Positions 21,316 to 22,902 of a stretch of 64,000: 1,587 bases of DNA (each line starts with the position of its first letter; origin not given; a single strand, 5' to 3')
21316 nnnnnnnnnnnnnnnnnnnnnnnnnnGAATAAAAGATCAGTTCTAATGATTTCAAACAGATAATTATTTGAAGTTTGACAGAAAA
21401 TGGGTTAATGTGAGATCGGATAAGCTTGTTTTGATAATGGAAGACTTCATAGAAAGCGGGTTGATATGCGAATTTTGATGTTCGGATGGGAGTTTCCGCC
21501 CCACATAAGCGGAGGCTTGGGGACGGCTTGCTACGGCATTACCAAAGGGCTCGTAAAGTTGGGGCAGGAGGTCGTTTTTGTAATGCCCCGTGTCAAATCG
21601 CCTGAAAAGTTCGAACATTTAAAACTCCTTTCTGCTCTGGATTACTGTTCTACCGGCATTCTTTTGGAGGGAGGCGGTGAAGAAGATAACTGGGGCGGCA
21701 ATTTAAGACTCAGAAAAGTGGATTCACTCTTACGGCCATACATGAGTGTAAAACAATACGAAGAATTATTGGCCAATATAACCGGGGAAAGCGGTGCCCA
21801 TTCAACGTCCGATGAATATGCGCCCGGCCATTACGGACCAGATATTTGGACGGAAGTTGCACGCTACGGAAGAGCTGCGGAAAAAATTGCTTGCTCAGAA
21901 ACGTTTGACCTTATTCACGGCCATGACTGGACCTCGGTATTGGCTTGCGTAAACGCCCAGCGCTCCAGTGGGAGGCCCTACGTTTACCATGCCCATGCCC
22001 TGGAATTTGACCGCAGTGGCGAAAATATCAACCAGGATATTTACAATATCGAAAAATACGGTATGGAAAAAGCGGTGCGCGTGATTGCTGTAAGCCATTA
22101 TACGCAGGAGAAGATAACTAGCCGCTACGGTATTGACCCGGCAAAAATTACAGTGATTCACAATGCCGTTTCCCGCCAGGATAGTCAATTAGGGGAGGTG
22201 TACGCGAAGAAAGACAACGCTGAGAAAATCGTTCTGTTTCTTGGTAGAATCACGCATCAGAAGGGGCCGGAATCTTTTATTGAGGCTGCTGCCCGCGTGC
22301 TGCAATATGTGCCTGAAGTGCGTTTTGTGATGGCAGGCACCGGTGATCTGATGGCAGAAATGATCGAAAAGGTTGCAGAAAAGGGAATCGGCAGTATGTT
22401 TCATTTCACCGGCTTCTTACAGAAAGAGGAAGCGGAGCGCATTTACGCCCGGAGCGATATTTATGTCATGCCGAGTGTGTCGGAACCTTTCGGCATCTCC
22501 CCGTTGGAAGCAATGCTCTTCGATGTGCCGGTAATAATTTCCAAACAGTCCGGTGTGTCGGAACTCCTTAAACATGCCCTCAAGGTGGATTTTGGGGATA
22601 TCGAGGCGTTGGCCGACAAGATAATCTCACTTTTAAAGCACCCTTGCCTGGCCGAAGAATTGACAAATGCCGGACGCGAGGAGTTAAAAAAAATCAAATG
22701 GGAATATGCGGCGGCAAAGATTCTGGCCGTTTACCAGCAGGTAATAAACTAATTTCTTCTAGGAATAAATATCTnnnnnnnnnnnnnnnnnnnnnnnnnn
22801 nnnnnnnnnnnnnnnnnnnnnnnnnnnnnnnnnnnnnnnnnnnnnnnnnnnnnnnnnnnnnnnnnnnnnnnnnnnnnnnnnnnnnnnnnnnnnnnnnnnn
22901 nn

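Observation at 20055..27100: Candidate ether-lipid / plasmalogen locus: GpsA paralog divergent from a GT4 + fused PlsA/PlsR-like reductase operon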

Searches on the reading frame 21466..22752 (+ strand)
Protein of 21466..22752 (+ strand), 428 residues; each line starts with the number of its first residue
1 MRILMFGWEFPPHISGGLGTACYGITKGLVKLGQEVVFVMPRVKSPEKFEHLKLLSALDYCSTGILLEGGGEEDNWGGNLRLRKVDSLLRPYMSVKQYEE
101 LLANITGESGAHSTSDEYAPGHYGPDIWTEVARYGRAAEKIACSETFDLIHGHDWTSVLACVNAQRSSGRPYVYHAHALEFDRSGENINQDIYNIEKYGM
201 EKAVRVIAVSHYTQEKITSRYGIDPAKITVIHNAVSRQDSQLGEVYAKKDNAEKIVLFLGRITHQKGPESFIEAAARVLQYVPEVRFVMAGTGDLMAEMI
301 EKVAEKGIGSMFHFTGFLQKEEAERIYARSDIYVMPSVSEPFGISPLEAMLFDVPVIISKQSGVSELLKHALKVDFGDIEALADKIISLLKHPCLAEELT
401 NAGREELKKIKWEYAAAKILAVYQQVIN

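Call 5: search_protein_families(library=pfam, proteins=[window:21466-22752:+], max_evalue=0.01)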
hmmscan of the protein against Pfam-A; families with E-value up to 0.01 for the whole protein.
window:21466-22752:+ (428 aa): 8 families
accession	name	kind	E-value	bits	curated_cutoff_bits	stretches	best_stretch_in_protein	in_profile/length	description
PF00534.26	Glycos_transf_1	-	7.5e-37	126.9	26.4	1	249-405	11-171/172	Glycosyl transferases group 1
PF13692.12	Glyco_trans_1_4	-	1.7e-30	106.6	27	1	254-391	2-141/142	Glycosyl transferases group 1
PF13439.12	Glyco_transf_4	-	1.5e-22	80.9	28.5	1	132-236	58-167/170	Glycosyltransferase Family 4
PF20706.3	GT4-conflict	-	1.9e-18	67.1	26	1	148-418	83-384/385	Family 4 Glycosyltransferase in conflict systems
PF08323.17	Glyco_transf_5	-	1.4e-17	64.7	22.7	1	2-221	1-228/239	Starch synthase catalytic domain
PF13579.12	Glyco_trans_4_4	-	2.4e-16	60.9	29.7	1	126-233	52-157/158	Glycosyl transferase 4-like domain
PF13524.12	Glyco_trans_1_2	-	1.2e-07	32.2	25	1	271-420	5-143/144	Glycosyl transferase-like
PF13477.12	Glyco_trans_4_2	-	0.0024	18.5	23.4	1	140-210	68-139/139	Glycosyl transferase 4-like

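Call 6: search_protein_families(library=ncbifam, proteins=[window:21466-22752:+], max_evalue=0.01)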
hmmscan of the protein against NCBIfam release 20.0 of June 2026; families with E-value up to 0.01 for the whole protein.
window:21466-22752:+ (428 aa): 50 families (the best 25 are shown)
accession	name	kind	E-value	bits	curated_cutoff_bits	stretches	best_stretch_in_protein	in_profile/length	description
TIGR02149.1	glgA_Coryne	subfamily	1.1e-38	133.5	302.4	1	145-427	82-391/391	glycogen synthase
TIGR04157.1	glyco_rSAM_CFB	subfamily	8.8e-37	127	400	1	150-409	122-391/406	TIGR04157 family glycosyltransferase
TIGR03999.1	thiol_BshA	equivalog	2.1e-26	92.8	273.7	1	190-426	132-373/375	N-acetyl-alpha-D-glucosaminyl L-malate synthase BshA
TIGR04047.1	MSMEG_0565_glyc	hypoth_equivalog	1.9e-25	89.8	259.85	1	144-425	84-373/373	MSMEG_0565 family glycosyltransferase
TIGR03449.1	mycothiol_MshA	equivalog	2.9e-25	89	462.5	1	144-427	100-404/406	D-inositol-3-phosphate glycosyltransferase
TIGR02095.1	glgA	subfamily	3.2e-25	88.8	328.45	2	249-367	290-406/477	glycogen/starch synthase, ADP-glucose type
NF038295.1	EPS_HpsP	equivalog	2.1e-24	86.3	550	1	146-427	92-388/388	hormogonium polysaccharide biosynthesis glycosyltransferase HpsP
TIGR04063.1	stp3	hypoth_equivalog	9.7e-22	77.4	442.05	1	127-427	73-396/397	TIGR04063 family PEP-CTERM/XrtA system glycosyltransferase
NF041876.1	EPS_EpsE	equivalog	1.6e-21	77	400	1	203-409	162-378/389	exopolysaccharide biosynthesis GT4 family glycosyltransferase EpsE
TIGR03088.1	stp2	hypoth_equivalog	2.4e-20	72.9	409.05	1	203-426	137-373/374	TIGR03088 family PEP-CTERM/XrtA system glycosyltransferase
NF041010.1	glycosy_Agl16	equivalog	9.1e-20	70.8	575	1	189-425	120-350/352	glycosylation protein Agl16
NF046085.1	XrtY_assoc_Gly1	equivalog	2.5e-18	66.1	400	1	122-423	79-377/387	XrtY-associated glycosyltransferase XYAG1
NF053513.1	Gtran_IagA_BgsA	equivalog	3.4e-18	65.7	460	1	145-427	42-332/333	LTA glycolipid anchor biosynthesis glycosyltransferase, IagA/BgsA family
NF047684.1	TeichurnBiosyTuaC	equivalog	2.2e-16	59.8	550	1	148-427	110-390/391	teichuronic acid biosynthesis protein TuaC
NF001898.0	PRK00654.1-1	equivalog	4.7e-15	55.2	603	1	253-361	293-400/477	glycogen synthase GlgA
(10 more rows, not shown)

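Call 32: find_related_loci(query=window:21466-22749:+, collection=metagenome_contigs, flank=8000)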
Query window:21466-22749:+ (428 aa) in metagenome_contigs; peptide patterns used: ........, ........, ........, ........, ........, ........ (x = any residue, [..] = any of these).
600 stretches matched a pattern (row limit reached: there are more); 585 encode a relative of the query (tblastn E <= 1e-3); the best 80 are kept; 80 distinct loci.
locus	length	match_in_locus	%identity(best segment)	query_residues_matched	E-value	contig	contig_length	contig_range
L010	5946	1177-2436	56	1-424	2e-152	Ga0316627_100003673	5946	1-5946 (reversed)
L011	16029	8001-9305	53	1-428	9e-151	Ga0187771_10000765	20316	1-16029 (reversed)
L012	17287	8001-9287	53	1-426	6e-150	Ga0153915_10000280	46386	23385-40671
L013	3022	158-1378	55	1-426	2e-154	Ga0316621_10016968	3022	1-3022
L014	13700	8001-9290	52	1-426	1e-146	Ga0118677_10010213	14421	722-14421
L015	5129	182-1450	51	1-427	1e-146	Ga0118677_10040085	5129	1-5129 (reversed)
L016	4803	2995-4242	53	1-428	2e-146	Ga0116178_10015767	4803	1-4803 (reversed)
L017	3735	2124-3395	52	1-428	2e-148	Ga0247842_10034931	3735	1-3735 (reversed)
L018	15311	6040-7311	51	1-428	1e-143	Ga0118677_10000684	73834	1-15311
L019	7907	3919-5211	51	1-428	1e-142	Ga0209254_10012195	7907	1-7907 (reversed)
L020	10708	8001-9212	54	1-426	8e-142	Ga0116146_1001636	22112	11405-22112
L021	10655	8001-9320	50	1-428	1e-140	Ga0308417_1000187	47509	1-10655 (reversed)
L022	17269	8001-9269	52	1-426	1e-139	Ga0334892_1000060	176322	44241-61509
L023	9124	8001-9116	55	1-401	3e-139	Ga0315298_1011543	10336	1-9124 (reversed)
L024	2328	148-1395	52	1-427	2e-147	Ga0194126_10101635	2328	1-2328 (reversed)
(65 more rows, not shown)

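Call 63: search_solved_structures(query=window:21466-22749:+, max_evalue=0.00001, show_alignments=0)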
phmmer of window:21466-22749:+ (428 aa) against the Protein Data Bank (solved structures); distinct sequences matched with E-value up to 0.00001: 63 (the best 60 are shown).
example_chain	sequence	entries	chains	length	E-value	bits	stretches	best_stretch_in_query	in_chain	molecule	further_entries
6tvp_A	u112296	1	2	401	4.1e-21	78.9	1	144-426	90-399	Alpha-maltose-1-phosphate synthase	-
3fro_A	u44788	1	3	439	2.1e-16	63.4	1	256-423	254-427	GlgA glycogen synthase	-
2bis_A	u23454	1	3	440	2.2e-16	63.3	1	256-423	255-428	GLGA GLYCOGEN SYNTHASE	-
3l01_A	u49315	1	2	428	3.1e-16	62.8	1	256-421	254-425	GlgA glycogen synthase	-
2jjm_A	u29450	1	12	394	7.1e-14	55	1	134-425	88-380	GLYCOSYL TRANSFERASE, GROUP 1 FAMILY PROTEIN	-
3mbo_A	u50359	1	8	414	8.4e-14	54.8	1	135-425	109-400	Glycosyltransferase, group 1 family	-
6kih_A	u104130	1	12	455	3.9e-13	52.6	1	252-426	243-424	Tll1590 protein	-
5d00_A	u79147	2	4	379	1.3e-11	47.6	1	122-426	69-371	N-acetyl-alpha-D-glucosaminyl L-malate synthase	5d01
3c4q_A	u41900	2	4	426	5.2e-11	45.6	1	145-426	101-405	Predicted glycosyltransferases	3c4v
3c48_A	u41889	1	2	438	5.6e-11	45.5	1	145-426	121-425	Predicted glycosyltransferases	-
6n1x_A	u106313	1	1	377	7e-11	45.2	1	145-400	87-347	Glycosyltransferase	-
6d9t_A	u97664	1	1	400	8.1e-11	45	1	145-400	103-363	Glycosyl transferase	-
6eji_A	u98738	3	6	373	8.9e-11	44.9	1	252-410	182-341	WlaC protein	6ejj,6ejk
2bfw_A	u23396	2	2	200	6e-10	42.1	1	256-391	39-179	GLGA GLYCOGEN SYNTHASE | PGS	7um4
9m88_C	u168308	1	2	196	6.3e-10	42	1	256-391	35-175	Glycogen synthase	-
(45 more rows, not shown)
